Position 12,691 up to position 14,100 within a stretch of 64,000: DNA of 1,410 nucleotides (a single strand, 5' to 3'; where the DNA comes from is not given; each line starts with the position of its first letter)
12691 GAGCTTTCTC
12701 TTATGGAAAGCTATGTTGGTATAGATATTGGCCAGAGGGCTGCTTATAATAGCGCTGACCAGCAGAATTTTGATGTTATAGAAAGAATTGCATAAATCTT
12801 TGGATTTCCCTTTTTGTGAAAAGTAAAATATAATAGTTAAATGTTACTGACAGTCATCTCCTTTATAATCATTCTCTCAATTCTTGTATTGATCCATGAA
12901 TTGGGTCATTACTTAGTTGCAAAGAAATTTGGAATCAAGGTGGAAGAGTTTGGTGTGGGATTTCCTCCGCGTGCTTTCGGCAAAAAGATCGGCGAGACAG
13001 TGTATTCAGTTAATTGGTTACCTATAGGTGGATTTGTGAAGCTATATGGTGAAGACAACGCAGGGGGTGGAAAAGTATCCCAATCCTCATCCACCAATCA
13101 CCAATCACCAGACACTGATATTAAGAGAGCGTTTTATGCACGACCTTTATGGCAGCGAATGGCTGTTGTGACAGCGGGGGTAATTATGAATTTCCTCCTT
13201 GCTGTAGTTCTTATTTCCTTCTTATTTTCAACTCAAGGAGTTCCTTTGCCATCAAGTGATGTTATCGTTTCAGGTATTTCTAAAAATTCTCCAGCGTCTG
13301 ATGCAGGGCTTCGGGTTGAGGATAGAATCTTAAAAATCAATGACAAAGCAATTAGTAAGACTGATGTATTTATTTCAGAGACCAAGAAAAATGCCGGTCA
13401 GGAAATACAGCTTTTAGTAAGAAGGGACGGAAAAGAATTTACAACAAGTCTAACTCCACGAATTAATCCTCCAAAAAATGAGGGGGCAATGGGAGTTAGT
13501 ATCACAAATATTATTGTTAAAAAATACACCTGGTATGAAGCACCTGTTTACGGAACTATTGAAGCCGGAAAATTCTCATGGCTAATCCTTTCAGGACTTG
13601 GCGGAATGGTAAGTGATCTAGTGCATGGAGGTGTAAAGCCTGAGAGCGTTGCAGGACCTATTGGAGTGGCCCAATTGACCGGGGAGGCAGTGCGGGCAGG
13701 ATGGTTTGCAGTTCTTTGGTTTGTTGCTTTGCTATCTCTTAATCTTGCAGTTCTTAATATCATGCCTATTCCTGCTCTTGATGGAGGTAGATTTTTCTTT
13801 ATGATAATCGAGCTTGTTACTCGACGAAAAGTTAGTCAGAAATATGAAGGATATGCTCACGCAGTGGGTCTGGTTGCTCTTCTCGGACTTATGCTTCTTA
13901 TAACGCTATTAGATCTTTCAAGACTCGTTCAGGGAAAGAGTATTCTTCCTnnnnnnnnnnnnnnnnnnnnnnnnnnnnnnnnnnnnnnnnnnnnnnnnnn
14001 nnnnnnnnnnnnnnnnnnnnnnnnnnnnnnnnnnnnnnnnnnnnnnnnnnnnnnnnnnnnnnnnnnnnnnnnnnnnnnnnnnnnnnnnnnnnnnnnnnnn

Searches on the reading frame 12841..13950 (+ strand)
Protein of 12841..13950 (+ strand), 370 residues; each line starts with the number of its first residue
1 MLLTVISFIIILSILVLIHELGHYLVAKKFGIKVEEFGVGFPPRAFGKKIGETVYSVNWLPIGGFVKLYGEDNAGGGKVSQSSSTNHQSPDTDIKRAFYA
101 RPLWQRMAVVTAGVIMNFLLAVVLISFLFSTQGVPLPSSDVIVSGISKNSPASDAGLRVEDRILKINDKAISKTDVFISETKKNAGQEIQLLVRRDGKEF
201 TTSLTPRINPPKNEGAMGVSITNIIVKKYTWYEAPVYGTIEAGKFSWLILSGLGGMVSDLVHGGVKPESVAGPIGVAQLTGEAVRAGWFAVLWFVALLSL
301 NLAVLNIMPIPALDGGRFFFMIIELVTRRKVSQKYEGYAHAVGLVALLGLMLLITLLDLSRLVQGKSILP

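Call 32: search_protein_families(library=pfam, max_evalue=0.001, proteins=[window:12841-13950:+])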
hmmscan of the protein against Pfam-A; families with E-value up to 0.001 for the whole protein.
window:12841-13950:+ (370 aa): 4 families
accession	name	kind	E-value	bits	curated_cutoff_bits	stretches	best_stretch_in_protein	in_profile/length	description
PF02163.28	Peptidase_M50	-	1.8e-60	204.5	27.2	1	8-349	2-220/221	Peptidase family M50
PF13180.12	PDZ_2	-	7.6e-11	42.6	27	1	139-204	12-78/80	PDZ domain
PF17820.7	PDZ_6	-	7.3e-10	38.9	27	1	142-195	1-54/54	PDZ domain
PF00595.29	PDZ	-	7.9e-08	33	23.2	1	139-193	25-80/81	PDZ domain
